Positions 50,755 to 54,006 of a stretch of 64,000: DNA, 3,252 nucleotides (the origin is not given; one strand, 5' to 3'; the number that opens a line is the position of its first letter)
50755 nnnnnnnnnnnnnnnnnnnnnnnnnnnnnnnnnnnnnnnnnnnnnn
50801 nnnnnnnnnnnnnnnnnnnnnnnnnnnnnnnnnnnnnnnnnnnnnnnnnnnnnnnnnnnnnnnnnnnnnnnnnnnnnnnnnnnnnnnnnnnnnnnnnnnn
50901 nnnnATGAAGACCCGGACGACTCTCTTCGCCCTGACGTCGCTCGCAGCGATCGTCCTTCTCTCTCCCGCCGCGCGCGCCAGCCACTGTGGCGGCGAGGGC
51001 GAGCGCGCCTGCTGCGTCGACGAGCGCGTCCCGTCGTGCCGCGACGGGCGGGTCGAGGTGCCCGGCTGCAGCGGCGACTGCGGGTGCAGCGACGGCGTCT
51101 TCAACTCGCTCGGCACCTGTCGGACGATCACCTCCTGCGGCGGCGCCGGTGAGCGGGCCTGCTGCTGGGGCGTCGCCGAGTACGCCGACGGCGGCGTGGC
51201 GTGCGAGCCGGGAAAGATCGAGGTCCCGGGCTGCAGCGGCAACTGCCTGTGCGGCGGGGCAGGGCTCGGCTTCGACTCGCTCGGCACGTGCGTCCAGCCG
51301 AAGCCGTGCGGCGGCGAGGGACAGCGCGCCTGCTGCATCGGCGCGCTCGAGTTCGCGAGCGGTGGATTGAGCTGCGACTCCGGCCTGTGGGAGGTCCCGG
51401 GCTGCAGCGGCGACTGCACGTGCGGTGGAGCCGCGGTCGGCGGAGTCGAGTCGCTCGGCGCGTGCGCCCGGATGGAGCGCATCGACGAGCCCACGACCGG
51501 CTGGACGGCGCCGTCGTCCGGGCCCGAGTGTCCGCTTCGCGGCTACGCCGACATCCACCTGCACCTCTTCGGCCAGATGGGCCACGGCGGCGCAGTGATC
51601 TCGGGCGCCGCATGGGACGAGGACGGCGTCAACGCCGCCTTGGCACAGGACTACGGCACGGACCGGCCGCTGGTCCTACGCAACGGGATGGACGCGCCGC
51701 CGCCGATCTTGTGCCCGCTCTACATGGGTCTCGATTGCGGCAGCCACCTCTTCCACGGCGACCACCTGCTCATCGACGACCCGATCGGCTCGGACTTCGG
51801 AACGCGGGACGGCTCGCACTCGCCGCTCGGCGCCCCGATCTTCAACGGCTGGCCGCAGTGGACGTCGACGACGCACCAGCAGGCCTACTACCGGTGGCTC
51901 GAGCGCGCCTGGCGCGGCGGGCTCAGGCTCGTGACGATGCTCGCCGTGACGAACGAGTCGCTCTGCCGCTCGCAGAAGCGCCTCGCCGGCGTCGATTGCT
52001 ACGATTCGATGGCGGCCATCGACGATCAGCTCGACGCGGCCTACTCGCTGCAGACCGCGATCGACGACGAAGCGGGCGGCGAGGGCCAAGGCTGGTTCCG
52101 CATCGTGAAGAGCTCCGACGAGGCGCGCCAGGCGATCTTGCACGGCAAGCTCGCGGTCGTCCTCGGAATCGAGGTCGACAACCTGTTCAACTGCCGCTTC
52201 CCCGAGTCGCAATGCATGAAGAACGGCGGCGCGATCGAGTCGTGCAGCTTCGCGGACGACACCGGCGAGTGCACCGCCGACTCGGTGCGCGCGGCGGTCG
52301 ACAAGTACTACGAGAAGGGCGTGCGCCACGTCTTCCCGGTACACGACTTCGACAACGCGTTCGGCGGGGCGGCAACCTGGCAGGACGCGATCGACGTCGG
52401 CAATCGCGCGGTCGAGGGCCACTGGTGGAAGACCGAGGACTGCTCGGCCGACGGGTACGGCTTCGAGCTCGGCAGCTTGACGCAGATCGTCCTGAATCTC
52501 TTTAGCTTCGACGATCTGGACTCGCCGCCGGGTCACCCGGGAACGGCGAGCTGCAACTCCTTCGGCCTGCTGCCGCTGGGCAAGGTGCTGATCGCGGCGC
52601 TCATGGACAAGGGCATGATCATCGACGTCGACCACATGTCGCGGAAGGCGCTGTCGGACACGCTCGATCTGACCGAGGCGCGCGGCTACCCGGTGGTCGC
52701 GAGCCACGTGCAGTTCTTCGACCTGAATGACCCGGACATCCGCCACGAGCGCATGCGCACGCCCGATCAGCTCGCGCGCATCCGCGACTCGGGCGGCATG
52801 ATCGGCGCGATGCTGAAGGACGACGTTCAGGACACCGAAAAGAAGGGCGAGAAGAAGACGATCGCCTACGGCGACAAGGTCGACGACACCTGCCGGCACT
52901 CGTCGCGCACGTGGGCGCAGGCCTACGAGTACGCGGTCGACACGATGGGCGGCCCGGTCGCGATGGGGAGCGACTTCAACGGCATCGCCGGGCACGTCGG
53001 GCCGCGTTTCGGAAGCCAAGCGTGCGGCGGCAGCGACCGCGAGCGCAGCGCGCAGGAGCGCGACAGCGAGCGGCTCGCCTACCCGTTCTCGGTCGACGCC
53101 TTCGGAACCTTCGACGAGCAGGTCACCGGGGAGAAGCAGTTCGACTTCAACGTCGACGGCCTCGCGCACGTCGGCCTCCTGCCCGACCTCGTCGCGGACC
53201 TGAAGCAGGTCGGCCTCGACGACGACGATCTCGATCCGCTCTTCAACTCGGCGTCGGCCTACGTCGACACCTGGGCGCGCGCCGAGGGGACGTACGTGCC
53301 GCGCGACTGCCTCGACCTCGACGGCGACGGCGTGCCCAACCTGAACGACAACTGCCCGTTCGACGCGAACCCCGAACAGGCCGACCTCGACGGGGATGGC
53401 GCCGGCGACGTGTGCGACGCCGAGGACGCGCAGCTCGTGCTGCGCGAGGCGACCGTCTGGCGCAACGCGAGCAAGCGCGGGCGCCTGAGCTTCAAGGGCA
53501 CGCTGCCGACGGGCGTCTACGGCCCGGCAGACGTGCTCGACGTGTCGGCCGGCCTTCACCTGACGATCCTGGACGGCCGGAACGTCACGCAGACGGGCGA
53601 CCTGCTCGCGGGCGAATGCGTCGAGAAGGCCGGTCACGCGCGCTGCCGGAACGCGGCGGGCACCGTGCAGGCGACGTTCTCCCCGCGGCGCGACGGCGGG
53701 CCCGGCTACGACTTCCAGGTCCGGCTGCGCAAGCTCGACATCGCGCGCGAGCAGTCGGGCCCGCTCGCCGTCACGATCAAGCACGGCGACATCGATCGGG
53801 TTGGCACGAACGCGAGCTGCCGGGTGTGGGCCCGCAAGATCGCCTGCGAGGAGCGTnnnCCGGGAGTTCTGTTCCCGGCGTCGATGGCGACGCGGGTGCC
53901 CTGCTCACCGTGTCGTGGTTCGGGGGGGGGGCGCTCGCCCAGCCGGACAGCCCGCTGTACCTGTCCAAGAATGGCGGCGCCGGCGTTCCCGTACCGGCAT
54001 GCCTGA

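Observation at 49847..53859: Novel secreted multidomain protein (Cys-rich x4, amidohydrolase/M19-like, TSP3) next to a DUF1566 paralog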

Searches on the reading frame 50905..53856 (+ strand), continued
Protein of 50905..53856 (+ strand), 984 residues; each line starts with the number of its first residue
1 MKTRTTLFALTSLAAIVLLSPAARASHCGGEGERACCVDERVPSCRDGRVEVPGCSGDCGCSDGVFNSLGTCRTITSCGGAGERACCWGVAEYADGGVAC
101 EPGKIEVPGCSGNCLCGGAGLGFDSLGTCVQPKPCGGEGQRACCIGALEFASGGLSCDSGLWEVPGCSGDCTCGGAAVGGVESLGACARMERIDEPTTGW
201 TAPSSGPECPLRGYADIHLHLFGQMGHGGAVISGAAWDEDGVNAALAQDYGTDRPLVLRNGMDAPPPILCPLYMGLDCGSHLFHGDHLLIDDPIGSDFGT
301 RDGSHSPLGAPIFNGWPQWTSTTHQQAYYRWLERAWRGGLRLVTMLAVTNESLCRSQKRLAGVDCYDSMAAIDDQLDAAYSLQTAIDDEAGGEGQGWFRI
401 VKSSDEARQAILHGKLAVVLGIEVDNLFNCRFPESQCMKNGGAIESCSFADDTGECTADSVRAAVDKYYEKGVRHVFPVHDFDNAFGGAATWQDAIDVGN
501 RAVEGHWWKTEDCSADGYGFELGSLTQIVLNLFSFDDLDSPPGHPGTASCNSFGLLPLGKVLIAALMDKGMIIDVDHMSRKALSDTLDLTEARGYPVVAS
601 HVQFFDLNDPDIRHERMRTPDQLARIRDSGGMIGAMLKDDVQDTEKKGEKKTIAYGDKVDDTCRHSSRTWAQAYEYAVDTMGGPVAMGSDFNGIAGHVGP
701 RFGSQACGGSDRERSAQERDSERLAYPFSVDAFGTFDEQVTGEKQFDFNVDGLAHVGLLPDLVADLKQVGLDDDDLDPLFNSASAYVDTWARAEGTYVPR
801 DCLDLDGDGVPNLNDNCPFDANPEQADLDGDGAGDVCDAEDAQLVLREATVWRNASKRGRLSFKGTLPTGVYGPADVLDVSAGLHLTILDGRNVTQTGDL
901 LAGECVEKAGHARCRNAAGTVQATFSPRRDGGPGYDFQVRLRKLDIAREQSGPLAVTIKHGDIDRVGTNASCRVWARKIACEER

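Call 59: search_protein_families(library=pfam, proteins=[L012:9845-11545:+, L014:10407-11588:+, L014:2035-4761:-, L050:5001-5579:-, L017:9657-11213:+, L022:1029-1655:-, L036:3669-4820:-, L081:3-1091:-], max_evalue=0.001)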
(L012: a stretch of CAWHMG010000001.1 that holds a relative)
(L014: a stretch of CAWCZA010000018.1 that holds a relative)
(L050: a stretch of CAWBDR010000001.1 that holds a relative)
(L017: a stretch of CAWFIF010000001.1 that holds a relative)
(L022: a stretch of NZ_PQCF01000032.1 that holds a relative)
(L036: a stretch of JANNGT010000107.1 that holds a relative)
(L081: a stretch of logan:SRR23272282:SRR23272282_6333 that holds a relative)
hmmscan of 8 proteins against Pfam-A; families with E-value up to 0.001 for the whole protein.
L012:9845-11545:+ (567 aa): 3 families
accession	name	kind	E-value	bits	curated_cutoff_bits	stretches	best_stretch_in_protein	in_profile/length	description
PF13462.12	Thioredoxin_4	-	4.8e-32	111.9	23.2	1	393-552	5-165/165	Thioredoxin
PF01323.26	DSBA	-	1e-20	74.8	25.6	1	404-550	1-190/191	DSBA-like thioredoxin domain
PF13098.12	Thioredoxin_2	-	0.00054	20.7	27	0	403-549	7-103/104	Thioredoxin-like domain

L014:10407-11588:+ (394 aa): 5 families
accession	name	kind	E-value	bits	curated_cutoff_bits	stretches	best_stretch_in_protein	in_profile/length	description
PF13462.12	Thioredoxin_4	-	5.3e-34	118.2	23.2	1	222-380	6-165/165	Thioredoxin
PF01323.26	DSBA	-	3.4e-21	76.3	25.6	1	232-378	1-190/191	DSBA-like thioredoxin domain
PF13098.12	Thioredoxin_2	-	4.9e-07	30.5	27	1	232-377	8-103/104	Thioredoxin-like domain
PF13192.12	Thioredoxin_3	-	9.4e-05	22.8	24.8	0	341-374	36-70/76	Thioredoxin domain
PF13623.11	SurA_N_2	-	0.00018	21.8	28.5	1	100-151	73-124/145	SurA-like N-terminal domain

L014:2035-4761:- (908 aa): 6 families
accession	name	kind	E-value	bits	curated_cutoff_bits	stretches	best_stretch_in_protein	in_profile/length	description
PF00069.31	Pkinase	-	1.5e-43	149.6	31.7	1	68-269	1-198/263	Protein kinase domain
PF07714.23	PK_Tyr_Ser-Thr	-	4.3e-30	105.3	23.1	1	70-260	3-196/258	Protein tyrosine and serine/threonine kinase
PF07676.18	PD40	-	3.5e-10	40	20.9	0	666-702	2-35/38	WD40-like Beta Propeller Repeat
PF03109.22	ABC1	-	1.2e-05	25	22.9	1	143-219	145-221/244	ABC1 atypical kinase-like domain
PF01636.29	APH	-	2.3e-05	24.7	23.2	0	186-213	170-198/239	Phosphotransferase enzyme family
PF23414.1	Beta-prop_EML_2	-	3.2e-05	23.9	90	1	332-411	31-110/266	Echinoderm microtubule-associated protein second beta-propeller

L050:5001-5579:- (192 aa): 6 families
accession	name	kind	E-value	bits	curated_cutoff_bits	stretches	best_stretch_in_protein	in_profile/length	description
PF07638.17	Sigma70_ECF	-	1.2e-33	117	21.1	1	9-188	4-184/185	ECF sigma factor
PF08281.18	Sigma70_r4_2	-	6.7e-10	38.9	25.7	1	134-173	5-44/54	Sigma-70, region 4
PF04545.22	Sigma70_r4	-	2.3e-06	27.4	24.1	1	137-171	2-36/50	Sigma-70, region 4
PF19889.5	DUF6362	-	0.00025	21.8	31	1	121-179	37-94/98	Domain of unknown function (DUF6362)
PF00196.25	GerE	-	0.00034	20.6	23.5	1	152-177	14-39/57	Bacterial regulatory proteins, luxR family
PF13384.12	HTH_23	-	0.00075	19.7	24.6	0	145-173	9-35/50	Homeodomain-like domain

L017:9657-11213:+ (519 aa): 8 families
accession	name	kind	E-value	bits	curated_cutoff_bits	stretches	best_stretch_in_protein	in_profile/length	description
PF00158.32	Sigma54_activat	-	9.6e-31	107.2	20.2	1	160-330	2-168/168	Sigma-54 interaction domain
PF25601.1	AAA_lid_14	-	6.9e-24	83.9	27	1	335-403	1-70/87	AAA+ ATPase lid domain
PF14532.12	Sigma54_activ_2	-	1.1e-18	68.3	25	1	161-334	2-138/138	Sigma-54 interaction domain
PF00072.30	Response_reg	-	4.3e-13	49.8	30.2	1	22-130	1-110/111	Response regulator receiver domain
PF02954.25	HTH_8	-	4e-06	26.9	22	1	485-516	10-41/42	Bacterial regulatory protein, Fis family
PF20161.5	VpsR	-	4.1e-06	27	23.7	1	14-131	4-121/121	VpsR domain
PF07728.20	AAA_5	-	5.6e-05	23.6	22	1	182-307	1-125/139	AAA domain (dynein-related subfamily)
PF07724.20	AAA_2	-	0.00082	19.9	27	0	183-304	6-124/166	AAA domain (Cdc48 subfamily)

L022:1029-1655:- (208 aa): 5 families
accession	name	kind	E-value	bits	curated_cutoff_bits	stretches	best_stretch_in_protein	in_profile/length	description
PF00072.30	Response_reg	-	1.3e-18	67.6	30.2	1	5-114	1-106/111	Response regulator receiver domain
PF00196.25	GerE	-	6.1e-18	64.6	23.5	1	145-197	3-55/57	Bacterial regulatory proteins, luxR family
PF08281.18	Sigma70_r4_2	-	4.5e-06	26.7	25.7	1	153-187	19-54/54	Sigma-70, region 4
PF13518.12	HTH_28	-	0.00017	22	25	1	151-178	4-31/52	Helix-turn-helix domain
PF13384.12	HTH_23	-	0.0002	21.5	24.6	1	151-177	9-35/50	Homeodomain-like domain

L036:3669-4820:- (383 aa): 0 families

L081:3-1091:- (363 aa): 3 families
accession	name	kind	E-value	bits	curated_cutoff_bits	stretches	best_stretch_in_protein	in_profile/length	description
PF13517.12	FG-GAP_3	-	2.4e-21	76.6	26.9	3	179-245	1-61/61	FG-GAP-like repeat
PF01839.29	FG-GAP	-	7.3e-11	42.1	22.1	1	66-85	6-25/37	FG-GAP repeat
PF14783.12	BBS2_Mid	-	7e-05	23.3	27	0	179-202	6-29/108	Ciliary BBSome complex subunit 2, middle region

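Call 72: search_protein_families(library=pfam, proteins=[L022:3100-5355:-, L022:10077-12749:+, L022:5920-9738:+, L025:4422-5264:-, L025:10333-11031:-, L025:2873-4069:-, L043:4781-5593:+, L043:3276-4574:+, L043:10369-12045:-, L033:10172-11044:-], max_evalue=0.001)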
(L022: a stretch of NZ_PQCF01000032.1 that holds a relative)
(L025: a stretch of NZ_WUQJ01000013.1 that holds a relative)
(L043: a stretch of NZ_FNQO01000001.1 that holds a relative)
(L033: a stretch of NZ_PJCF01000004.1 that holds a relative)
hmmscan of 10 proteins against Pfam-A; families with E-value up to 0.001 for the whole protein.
L022:3100-5355:- (751 aa): 4 families
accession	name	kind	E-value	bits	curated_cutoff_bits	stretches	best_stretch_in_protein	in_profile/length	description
PF00122.25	E1-E2_ATPase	-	2.2e-58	197.2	28.1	1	229-409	2-180/181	E1-E2 ATPase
PF00702.32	Hydrolase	-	2.9e-33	116.3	26.4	1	426-643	1-191/191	haloacid dehalogenase-like hydrolase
PF00403.32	HMA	-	1.8e-14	54.3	24.8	1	10-65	3-61/62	Heavy-metal-associated domain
PF08282.18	Hydrolase_3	-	3.2e-06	27.5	20.9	0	618-675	198-255/255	haloacid dehalogenase-like hydrolase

L022:10077-12749:+ (891 aa): 2 families
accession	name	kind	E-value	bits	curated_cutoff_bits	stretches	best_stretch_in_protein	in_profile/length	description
PF00593.30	TonB_dep_Rec_b-barrel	-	3.2e-34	120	27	1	338-855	19-436/436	TonB dependent receptor-like, beta-barrel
PF07715.20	Plug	-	5.4e-22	78.8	23.9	1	50-166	3-107/107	TonB-dependent Receptor Plug Domain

L022:5920-9738:+ (1273 aa): 2 families
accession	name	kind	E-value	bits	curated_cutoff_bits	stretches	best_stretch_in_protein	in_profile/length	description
PF02494.22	HYR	-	1.9e-19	70.2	21.7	2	1073-1150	1-81/81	HYR domain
PF01244.27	Peptidase_M19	-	2.9e-10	40.2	26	1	621-860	162-299/319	Membrane dipeptidase (Peptidase family M19)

L025:4422-5264:- (280 aa): 1 family
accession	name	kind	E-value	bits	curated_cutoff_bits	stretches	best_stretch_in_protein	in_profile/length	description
PF00497.25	SBP_bac_3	-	0.00033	20.9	26.4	0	32-255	7-129/132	Bacterial extracellular solute-binding proteins, family 3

L025:10333-11031:- (232 aa): 0 families

L025:2873-4069:- (398 aa): 1 family
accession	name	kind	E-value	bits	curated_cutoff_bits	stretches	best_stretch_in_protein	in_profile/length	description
PF03747.19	ADP_ribosyl_GH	-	8.6e-30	104.8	26.2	2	205-361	111-283/287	ADP-ribosylglycohydrolase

L043:4781-5593:+ (271 aa): 4 families
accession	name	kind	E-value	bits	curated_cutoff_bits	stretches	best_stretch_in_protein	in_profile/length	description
PF00106.31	adh_short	-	7.9e-43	146.6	26.6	1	6-196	2-192/195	short chain dehydrogenase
PF13561.12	adh_short_C2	-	2.4e-33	116.1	27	1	14-194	6-184/236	Enoyl-(Acyl carrier protein) reductase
PF08659.16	KR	-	1.1e-12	48.7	22.6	1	8-157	4-153/180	KR domain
PF23441.1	SDR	-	0.00086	19.2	27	0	8-190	11-198/258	SDR-like rossmann domain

L043:3276-4574:+ (433 aa): 2 families
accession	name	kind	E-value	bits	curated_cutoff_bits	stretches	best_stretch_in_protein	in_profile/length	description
PF13194.11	DUF4010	-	8.8e-63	212.2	30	1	198-406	1-210/210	Domain of unknown function (DUF4010)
PF02308.21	MgtC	-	1.8e-17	64.3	31.4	1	29-150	1-120/121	MgtC family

L043:10369-12045:- (558 aa): 2 families
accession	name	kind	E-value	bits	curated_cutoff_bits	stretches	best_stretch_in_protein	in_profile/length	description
PF03949.21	Malic_M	-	1.2e-98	330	23.5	1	268-523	1-257/258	Malic enzyme, NAD binding domain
PF00390.24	malic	-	2e-76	256.3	23.1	1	78-258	1-182/182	Malic enzyme, N-terminal domain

L033:10172-11044:- (290 aa): 1 family
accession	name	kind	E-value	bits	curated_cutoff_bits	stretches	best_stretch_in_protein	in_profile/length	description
PF01609.27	DDE_Tnp_1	-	5.5e-13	49.6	23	1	69-273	1-178/200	Transposase DDE domain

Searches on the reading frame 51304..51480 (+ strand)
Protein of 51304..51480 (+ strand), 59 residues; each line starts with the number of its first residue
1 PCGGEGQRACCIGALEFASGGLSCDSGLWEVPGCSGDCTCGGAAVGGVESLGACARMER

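Call 44: predict_structure(alignment_id=A2)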
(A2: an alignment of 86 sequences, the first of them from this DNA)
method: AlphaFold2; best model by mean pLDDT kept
length: 59 residues; sequences in the alignment: 86
mean_pLDDT: 88.9   pTM: 0.72
mean pLDDT of the five models: 88.9, 88.3, 87.5, 87.4, 86.8
residues with pLDDT >= 90: 37; 70-90: 17; 50-70: 5; < 50: 0
segments of 3 or more residues with pLDDT < 50: none
pLDDT, mean of each block of 10 residues (from residue 1): 94 91 95 89 74 91
secondary structure, 60 per line:
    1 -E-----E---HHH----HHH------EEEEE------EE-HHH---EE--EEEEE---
elements in order: E28-32 E52-56

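Call 48: search_protein_representatives(alignment_id=A2)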
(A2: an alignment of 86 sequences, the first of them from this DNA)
Query: 86 sequences, 53 profile positions. Proteins with E-value up to 0.001 (for the whole library): 373; up to 1e-10: 224; up to 1e-30: 65. The best 150 are listed.
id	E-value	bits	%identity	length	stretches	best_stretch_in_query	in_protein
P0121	2.4e-146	492.0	-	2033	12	1-51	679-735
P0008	8.1e-143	480.7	-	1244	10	1-52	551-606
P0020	1.9e-116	396.3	-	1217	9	1-52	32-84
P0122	6.9e-112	381.7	-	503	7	2-49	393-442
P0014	1.2e-102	352.0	-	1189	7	1-52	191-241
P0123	1.2e-100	345.7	-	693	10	1-51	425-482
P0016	1.4e-88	307.0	-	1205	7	1-52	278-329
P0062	8.9e-74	259.6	-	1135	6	1-53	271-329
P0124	3.3e-73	257.8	-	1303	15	1-28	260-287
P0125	2.0e-68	242.5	-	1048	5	1-53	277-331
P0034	3.2e-68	241.8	-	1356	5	1-53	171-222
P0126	3.4e-68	241.8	-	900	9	1-53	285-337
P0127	7.5e-65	231.1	-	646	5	1-52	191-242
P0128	8.0e-65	231.0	-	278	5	1-53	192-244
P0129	1.1e-59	214.5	-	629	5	1-53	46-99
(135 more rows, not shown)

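Call 51: fold_search(model_id=the predicted structure, library=pdb)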
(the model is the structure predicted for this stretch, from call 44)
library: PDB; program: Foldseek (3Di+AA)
matches with E <= 10: 13; with E <= 0.001: 0
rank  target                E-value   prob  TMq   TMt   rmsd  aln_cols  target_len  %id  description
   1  5irx_E                2.1e+00  0.10  0.30  0.24   7.0        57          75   19  Structure of TRPV1 in complex with DkTx and RTX, determined in lipid nanodisc (released 2016-05-25)
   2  1h59_B                2.6e+00  0.11  0.38  0.48   7.0        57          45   19  Complex of IGFBP-5 with IGF-I (released 2002-05-16)
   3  6xyi_MODEL_1_A        2.8e+00  0.14  0.42  0.54   5.5        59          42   17  NMR solution structure of alpha-AnmTX- Ms11a-3 (Ms11a-3) (released 2021-02-10)
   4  1nwv_MODEL_1_A        2.8e+00  0.06  0.31  0.16   7.4        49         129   22  SOLUTION STRUCTURE OF A FUNCTIONALLY ACTIVE COMPONENT OF DECAY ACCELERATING FACTOR (released 2003-04-22)
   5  1wqj_B                2.9e+00  0.12  0.38  0.29   6.1        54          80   18  Structural Basis for the Regulation of Insulin-Like Growth Factors (IGFs) by IGF Binding Proteins (IGFBPs) (released 2005-03-01)
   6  6xyh_MODEL_1_A        5.8e+00  0.06  0.34  0.45   5.7        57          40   18  NMR solution structure of alpha-AnmTX-Ms11a-2 (Ms11a-2) (released 2021-02-10)
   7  1ojv_B                6.2e+00  0.02  0.29  0.09  10.3        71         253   15  Decay accelerating factor (CD55): the structure of an intact human complement regulator. (released 2004-01-07)
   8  3zxc_B                8.1e+00  0.08  0.41  0.33   5.5        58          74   14  E69 deletion mutant single insulin-like growth factor binding domain protein (SIBD-1) from Cupiennius salei (released 2012-06-06)
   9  2n8k_MODEL_1_A        8.1e+00  0.04  0.32  0.26   5.3        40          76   15  Chemical Shift Assignments and Structure Determination for spider toxin, U33-theraphotoxin-Cg1c (released 2016-08-31)
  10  2dsq_B                8.7e+00  0.03  0.29  0.20   6.5        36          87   22  Structural Basis for the Inhibition of Insulin-like Growth Factors by IGF Binding Proteins (released 2006-08-22)
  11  5hce_D                9.3e+00  0.02  0.27  0.32   7.0        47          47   19  Ternary complex of human Complement C5 with Ornithodoros moubata OmCI and Rhipicephalus appendiculatus RaCI1 (released 2016-03-30)
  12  5foa_E                1.0e+01  0.01  0.29  0.11  10.0        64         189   20  Crystal Structure of Human Complement C3b in complex with DAF (CCP2-4) (released 2016-04-06)
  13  9c7c_B                1.0e+01  0.01  0.25  0.03   6.8        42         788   10  Diheteromeric GluN1/GluN2A (delM653) in nanodisc complexed with glycine, glutamate, and GNE-4123, open conformation (released 2025-09-24)

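Call 52: search_protein_families(library=pfam, alignment_id=A3, max_evalue=0.001)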
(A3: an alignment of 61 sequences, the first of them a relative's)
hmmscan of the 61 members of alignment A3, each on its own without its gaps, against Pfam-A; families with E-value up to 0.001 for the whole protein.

A. member 1, P0122 (503 aa): 0 families

B. families by the number of members that match (of 61 scanned): 29 families (the first 25 are shown)
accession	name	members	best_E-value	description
PF04734.18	Ceramidase_alk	5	1.6e-148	Neutral/alkaline non-lysosomal ceramidase, N-terminal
PF17048.11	Ceramidse_alk_C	5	9.4e-45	Neutral/alkaline non-lysosomal ceramidase, C-terminal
PF23237.1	HYR_4C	4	2.5e-14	HYR-like domain with 4 cysteines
PF13472.12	Lipase_GDSL_2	4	1.4e-06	GDSL-like Lipase/Acylhydrolase family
PF05270.19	AbfB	3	3.7e-15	Alpha-L-arabinofuranosidase B (ABFB) domain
PF05057.20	DUF676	3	1.1e-05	Putative serine esterase (DUF676)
PF07819.20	PGAP1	3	1.6e-05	PGAP1-like alpha/beta domain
PF24096.1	DUF7379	3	2.2e-05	Domain of unknown function (DUF7379)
PF02494.22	HYR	2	3.3e-32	HYR domain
PF14295.12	PAN_4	2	3.5e-27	PAN domain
PF22897.2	TIL_2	2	2.6e-09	TIL-like domain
PF00024.32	PAN_1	2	1.5e-06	PAN domain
PF02089.21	Palm_thioest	2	0.00024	Palmitoyl protein thioesterase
PF03815.24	LCCL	1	4.1e-18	LCCL domain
PF13229.12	Beta_helix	1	7e-12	Right handed beta helix region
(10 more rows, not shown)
